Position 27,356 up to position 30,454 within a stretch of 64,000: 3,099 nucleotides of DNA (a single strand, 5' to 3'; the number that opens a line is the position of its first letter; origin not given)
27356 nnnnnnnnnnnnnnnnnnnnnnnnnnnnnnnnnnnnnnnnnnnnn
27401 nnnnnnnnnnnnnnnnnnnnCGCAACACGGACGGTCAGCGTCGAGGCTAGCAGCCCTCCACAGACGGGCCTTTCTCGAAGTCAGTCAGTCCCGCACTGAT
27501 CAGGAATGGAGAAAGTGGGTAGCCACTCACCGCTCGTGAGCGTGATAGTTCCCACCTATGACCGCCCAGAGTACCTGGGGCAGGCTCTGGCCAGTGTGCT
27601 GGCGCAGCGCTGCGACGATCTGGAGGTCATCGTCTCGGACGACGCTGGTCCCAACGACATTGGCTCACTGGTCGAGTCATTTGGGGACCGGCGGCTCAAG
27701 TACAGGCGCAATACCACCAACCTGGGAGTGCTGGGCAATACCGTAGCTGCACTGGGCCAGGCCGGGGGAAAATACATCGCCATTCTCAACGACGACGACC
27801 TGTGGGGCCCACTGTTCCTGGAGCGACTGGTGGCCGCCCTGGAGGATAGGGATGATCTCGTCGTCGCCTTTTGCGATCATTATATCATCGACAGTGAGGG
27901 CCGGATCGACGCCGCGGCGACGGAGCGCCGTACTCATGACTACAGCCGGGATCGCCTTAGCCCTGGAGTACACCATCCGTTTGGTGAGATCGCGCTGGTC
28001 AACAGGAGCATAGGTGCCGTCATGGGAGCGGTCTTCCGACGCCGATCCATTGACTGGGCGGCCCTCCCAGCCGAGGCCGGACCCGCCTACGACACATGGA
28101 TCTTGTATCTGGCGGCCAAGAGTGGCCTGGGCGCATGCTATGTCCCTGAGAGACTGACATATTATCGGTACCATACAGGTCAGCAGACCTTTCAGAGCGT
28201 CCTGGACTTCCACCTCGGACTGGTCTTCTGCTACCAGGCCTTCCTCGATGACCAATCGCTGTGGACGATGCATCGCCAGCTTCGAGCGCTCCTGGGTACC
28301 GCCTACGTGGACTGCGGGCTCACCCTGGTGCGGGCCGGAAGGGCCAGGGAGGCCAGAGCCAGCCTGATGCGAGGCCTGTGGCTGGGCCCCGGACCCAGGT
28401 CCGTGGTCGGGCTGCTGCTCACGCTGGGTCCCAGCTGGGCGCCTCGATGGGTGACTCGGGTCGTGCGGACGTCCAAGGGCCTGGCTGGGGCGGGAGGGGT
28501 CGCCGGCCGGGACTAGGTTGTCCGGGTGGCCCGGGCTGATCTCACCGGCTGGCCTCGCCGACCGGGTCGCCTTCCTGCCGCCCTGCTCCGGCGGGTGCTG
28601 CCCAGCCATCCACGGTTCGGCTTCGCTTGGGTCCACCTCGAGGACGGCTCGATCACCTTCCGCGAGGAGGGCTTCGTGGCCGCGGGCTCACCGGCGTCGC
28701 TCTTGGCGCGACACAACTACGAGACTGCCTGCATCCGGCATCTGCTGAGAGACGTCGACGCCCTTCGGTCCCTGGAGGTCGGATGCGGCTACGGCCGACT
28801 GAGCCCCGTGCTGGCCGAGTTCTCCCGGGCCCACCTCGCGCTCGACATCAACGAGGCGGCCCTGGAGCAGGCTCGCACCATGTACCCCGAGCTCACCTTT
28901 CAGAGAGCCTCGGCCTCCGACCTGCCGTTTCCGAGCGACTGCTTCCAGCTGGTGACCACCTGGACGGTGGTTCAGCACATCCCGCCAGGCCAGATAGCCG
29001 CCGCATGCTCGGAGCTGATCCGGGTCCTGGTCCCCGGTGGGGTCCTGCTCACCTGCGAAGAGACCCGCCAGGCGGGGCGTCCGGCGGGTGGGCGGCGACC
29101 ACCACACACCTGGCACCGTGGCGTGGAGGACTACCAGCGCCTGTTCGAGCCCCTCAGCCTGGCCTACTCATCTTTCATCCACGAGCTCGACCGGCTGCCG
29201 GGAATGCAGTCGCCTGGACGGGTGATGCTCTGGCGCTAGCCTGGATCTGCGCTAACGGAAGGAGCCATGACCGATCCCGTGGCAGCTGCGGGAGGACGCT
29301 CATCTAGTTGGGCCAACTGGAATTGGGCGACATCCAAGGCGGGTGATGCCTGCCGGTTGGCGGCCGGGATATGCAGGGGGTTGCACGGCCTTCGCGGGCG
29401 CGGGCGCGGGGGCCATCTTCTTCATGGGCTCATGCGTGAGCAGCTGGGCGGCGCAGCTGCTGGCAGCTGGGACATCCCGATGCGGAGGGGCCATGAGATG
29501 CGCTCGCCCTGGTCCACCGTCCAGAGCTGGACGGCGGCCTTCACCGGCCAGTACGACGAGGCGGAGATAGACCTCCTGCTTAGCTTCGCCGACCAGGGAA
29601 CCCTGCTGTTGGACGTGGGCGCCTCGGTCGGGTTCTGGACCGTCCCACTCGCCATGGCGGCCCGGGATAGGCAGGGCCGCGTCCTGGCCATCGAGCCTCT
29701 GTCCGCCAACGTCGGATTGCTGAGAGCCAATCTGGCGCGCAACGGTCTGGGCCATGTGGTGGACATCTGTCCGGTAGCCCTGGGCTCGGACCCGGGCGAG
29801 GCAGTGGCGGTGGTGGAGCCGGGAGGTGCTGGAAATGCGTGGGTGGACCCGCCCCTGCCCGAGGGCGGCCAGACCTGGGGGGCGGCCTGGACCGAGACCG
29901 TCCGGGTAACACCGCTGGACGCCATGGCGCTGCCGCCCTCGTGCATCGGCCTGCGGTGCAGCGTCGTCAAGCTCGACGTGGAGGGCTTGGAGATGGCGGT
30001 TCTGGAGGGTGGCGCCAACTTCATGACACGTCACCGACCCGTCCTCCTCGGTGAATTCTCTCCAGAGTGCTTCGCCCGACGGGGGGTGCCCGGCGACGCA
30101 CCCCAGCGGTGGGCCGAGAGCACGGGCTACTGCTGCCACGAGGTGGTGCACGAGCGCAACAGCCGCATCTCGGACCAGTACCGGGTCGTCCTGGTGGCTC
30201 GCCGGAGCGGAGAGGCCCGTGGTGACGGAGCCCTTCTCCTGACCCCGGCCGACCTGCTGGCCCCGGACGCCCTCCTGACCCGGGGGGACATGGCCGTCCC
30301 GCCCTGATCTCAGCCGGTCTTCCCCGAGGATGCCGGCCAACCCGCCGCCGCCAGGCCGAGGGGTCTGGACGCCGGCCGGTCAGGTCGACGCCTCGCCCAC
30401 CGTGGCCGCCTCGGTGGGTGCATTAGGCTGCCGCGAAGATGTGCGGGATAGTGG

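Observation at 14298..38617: About 24-kb Wzx/Wzy-type glycan locus with an exceptional load of methyltransferases (9 predicted among about 23 genes)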

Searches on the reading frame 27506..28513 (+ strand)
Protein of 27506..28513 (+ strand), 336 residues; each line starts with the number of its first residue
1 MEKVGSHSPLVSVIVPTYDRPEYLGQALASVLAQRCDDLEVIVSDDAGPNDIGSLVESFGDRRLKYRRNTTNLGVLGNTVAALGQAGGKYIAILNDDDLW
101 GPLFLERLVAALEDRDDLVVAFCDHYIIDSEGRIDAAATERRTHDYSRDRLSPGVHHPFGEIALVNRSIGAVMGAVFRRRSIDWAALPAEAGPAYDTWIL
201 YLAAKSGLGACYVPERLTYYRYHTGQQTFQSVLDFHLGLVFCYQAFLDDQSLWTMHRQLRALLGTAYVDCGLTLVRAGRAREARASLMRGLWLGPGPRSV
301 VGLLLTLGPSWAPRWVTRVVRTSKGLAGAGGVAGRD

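Call 7: search_protein_families(library=pfam, proteins=[window:27506-28513:+], max_evalue=0.01)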
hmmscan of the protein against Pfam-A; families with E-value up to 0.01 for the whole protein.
window:27506-28513:+ (336 aa): 2 families
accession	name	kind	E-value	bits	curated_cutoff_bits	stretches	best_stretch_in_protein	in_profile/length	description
PF00535.33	Glycos_transf_2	-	6.3e-28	98.2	23.3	1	12-169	1-163/168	Glycosyl transferase family 2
PF13641.12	Glyco_tranf_2_3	-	5.8e-10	40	27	1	11-218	3-209/230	Glycosyltransferase like family 2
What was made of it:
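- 27506..28516 (+): GT2 glycosyltransferase b. Pfam Glycos_transf_2 98.2 bits (call 7).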

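Call 21: search_protein_families(library=ncbifam, proteins=[window:27506-28513:+], max_evalue=0.001)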
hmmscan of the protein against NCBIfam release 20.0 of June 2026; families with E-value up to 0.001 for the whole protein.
window:27506-28513:+ (336 aa): 13 families
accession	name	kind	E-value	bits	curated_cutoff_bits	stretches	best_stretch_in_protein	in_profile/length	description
NF050050.1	ProtGlycPglI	equivalog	1.2e-18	67.6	500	1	9-134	2-127/306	GalNAc(5)-diNAcBac-PP-undecaprenol beta-1,3-glucosyltransferase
NF047683.1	TeichurnBiosyTuaG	equivalog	4.1e-15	56.1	400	1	7-133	4-131/252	teichuronic acid biosynthesis protein TuaG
TIGR04017.1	WcaA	equivalog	1.4e-14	54.4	495.75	1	7-130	3-128/279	colanic acid biosynthesis glycosyltransferase WcaA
NF007453.0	PRK10018.1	equivalog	5.2e-14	52.6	382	1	7-131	4-130/280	colanic acid biosynthesis glycosyltransferase WcaA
TIGR04440.1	glyco_TIGR04440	domain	4.2e-12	46.3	70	1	11-133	2-127/215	TIGR00180 family glycosyltransferase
NF007482.0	PRK10073.1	equivalog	1.2e-11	44.2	423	1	6-130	3-128/334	glycosyltransferase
NF041394.1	GtaseAglG_Halo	equivalog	8.5e-10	38.4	440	1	11-120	3-115/304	glucosyl-dolichyl phosphate glucuronosyltransferase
NF053739.1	GlytfEpsEBac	equivalog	9.2e-10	37.9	450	1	9-133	1-128/265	glycosyltransferase EpsE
NF041875.1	EPS_EpsD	equivalog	2.2e-08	33.9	370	1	11-120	1-112/325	exopolysaccharide biosynthesis glycosyltransferase EpsD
TIGR03965.1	mycofact_glyco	equivalog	6.6e-07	28.5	280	1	8-116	73-183/467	mycofactocin biosynthesis glycosyltransferase MftF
NF038299.1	EPS_HpsN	equivalog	3.6e-06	26.2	425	1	9-111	1-105/317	hormogonium polysaccharide biosynthesis glycosyltransferase HpsN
TIGR03937.1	PgaC_IcaA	equivalog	0.00011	21.3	422.3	1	6-115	42-153/407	poly-beta-1,6-N-acetyl-D-glucosamine synthase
TIGR04242.1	nodulat_NodC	equivalog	0.00029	19.9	550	1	7-115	46-159/395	chitooligosaccharide synthase NodC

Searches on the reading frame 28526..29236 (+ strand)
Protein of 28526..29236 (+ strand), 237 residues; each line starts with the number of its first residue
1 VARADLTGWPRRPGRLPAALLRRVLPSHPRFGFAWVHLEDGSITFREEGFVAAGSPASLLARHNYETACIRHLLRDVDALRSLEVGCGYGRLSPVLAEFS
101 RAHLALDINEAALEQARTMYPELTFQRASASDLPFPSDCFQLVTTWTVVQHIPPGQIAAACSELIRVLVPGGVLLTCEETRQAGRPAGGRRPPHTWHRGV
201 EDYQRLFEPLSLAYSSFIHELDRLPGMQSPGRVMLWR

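Call 7: search_protein_families(library=pfam, proteins=[window:28526-29236:+], max_evalue=0.01)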
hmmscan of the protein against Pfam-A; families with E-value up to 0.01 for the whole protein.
window:28526-29236:+ (237 aa): 7 families
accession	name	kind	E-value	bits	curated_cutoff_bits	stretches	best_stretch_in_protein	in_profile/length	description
PF13649.12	Methyltransf_25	-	5.3e-18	66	27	1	83-172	2-97/97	Methyltransferase domain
PF08241.18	Methyltransf_11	-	1e-16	61.7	21.2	1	83-175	1-94/95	Methyltransferase domain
PF13847.12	Methyltransf_31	-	3.8e-11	43.3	27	1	78-179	3-112/145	Methyltransferase domain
PF08242.18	Methyltransf_12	-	3.6e-09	37.7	30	1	83-174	1-98/98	Methyltransferase domain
PF13489.12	Methyltransf_23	-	3.2e-07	30.7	27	1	76-181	20-121/164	Methyltransferase domain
PF01209.24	Ubie_methyltran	-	9.1e-05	22.3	20.1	1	70-181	39-156/233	ubiE/COQ5 methyltransferase family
PF05175.20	MTS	-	0.0025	17.9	23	1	78-126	31-81/170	Methyltransferase small domain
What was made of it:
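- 28526..29239 (+): Class I SAM methyltransferase MT7. Methyltransf_25 66 bits and Methyltransf_11 61.7 bits (call 7).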

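Call 22: search_protein_families(library=ncbifam, proteins=[window:28526-29236:+], max_evalue=0.001)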
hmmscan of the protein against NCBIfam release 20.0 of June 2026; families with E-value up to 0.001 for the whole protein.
window:28526-29236:+ (237 aa): 25 families
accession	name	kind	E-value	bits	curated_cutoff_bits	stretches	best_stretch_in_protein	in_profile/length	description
NF045667.1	MTase_DVU1556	equivalog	2.4e-10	40.2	155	1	82-178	26-121/213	DVU_1556 family methyltransferase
TIGR02072.1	BioC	equivalog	1.1e-09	38.4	184.95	1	78-175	34-131/244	malonyl-ACP O-methyltransferase BioC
NF043040.1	corrin_prot_MT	hypoth_equivalog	5.2e-09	35.9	180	1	80-182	43-153/216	corrinoid protein-associated methyltransferase CpaM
NF007610.0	PRK10258.1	equivalog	9.7e-09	34.9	342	1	73-174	37-136/251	malonyl-ACP O-methyltransferase BioC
NF045825.1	FAmtase_mtf2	equivalog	2.3e-08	33.6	400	1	76-178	56-160/248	fatty-acid O-methyltransferase Mtf2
TIGR01934.1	MenG_MenH_UbiE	subfamily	1.3e-07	31.1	158.35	1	77-182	38-147/223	ubiquinone/menaquinone biosynthesis methyltransferase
NF008300.0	PRK11088.1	equivalog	4.8e-07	29.5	303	1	78-178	85-181/272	23S rRNA (guanine(745)-N(1))-methyltransferase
NF001242.0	PRK00216.1-3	equivalog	5.4e-07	29.3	351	1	77-178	69-177/258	bifunctional demethylmenaquinone methyltransferase/2-methoxy-6-polyprenyl-1,4-benzoquinol methylase UbiE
NF045823.1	PthPhpthDimycoMt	equivalog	1.3e-06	27.8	300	1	76-177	64-167/256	phthiotriol/phenolphthiotriol dimycocerosates methyltransferase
NF001244.0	PRK00216.1-5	equivalog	4.2e-06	26.2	216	1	78-183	49-160/236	bifunctional demethylmenaquinone methyltransferase/2-methoxy-6-polyprenyl-1,4-benzoquinol methylase UbiE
NF041255.1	mycofact_MftM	equivalog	5.9e-06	25.8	200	1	77-167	138-232/289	mycofactocin oligosaccharide methyltransferase MftM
TIGR01983.1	UbiG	equivalog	1.3e-05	24.6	102.95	1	75-175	46-150/228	bifunctional 2-polyprenyl-6-hydroxyphenol methylase/3-demethylubiquinol 3-O-methyltransferase UbiG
NF001241.0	PRK00216.1-2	equivalog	1.6e-05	24.6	327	1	72-181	45-152/231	demethylmenaquinone methyltransferase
TIGR03587.1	Pse_Me-ase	hypoth_equivalog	1.9e-05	24.9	112.05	1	81-166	45-132/204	pseudaminic acid biosynthesis-associated methylase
NF047649.1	MTase_UXPK_star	exception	2e-05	23.8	460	1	83-179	82-184/283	methyltransferase/UXPK-star double selenoprotein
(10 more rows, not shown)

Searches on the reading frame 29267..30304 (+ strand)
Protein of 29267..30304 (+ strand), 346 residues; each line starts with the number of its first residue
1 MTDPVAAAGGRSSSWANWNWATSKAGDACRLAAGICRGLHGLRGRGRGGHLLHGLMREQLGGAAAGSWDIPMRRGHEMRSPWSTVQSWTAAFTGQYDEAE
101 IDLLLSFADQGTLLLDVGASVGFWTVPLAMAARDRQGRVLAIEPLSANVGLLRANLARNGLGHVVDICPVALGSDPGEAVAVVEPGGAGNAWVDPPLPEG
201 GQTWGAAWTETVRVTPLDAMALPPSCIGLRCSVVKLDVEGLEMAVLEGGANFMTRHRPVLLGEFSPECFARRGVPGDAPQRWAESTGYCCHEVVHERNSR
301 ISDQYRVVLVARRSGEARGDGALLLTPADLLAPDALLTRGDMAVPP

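Call 7: search_protein_families(library=pfam, proteins=[window:29267-30304:+], max_evalue=0.01)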
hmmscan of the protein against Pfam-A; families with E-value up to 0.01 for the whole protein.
window:29267-30304:+ (346 aa): 2 families
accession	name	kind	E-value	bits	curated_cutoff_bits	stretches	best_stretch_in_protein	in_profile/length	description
PF05050.19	Methyltransf_21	-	1.9e-15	57.9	22.7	1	116-265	1-149/173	Methyltransferase FkbM domain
PF05575.17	V_cholerae_RfbT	-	0.0049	16.6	27.9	0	106-183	75-150/286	Vibrio cholerae RfbT protein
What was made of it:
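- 29267..30307 (+): FkbM-family methyltransferase 2. Methyltransf_21 57.9 bits (call 7).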

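Call 22: search_protein_families(library=ncbifam, proteins=[window:29267-30304:+], max_evalue=0.001)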
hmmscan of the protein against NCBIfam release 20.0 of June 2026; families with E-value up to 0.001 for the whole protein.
window:29267-30304:+ (346 aa): 2 families
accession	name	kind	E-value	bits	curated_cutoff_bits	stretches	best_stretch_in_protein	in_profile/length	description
TIGR01444.1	fkbM_fam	subfamily_domain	3.1e-21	76.3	37.7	1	114-264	2-142/143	FkbM family methyltransferase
TIGR02469.1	CbiT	equivalog_domain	0.00048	20.4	78.3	1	111-164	20-71/124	precorrin-6Y C5,15-methyltransferase (decarboxylating) subunit CbiT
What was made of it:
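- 29267..30307 (+): TIGR01444 76.3 bits (call 22).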
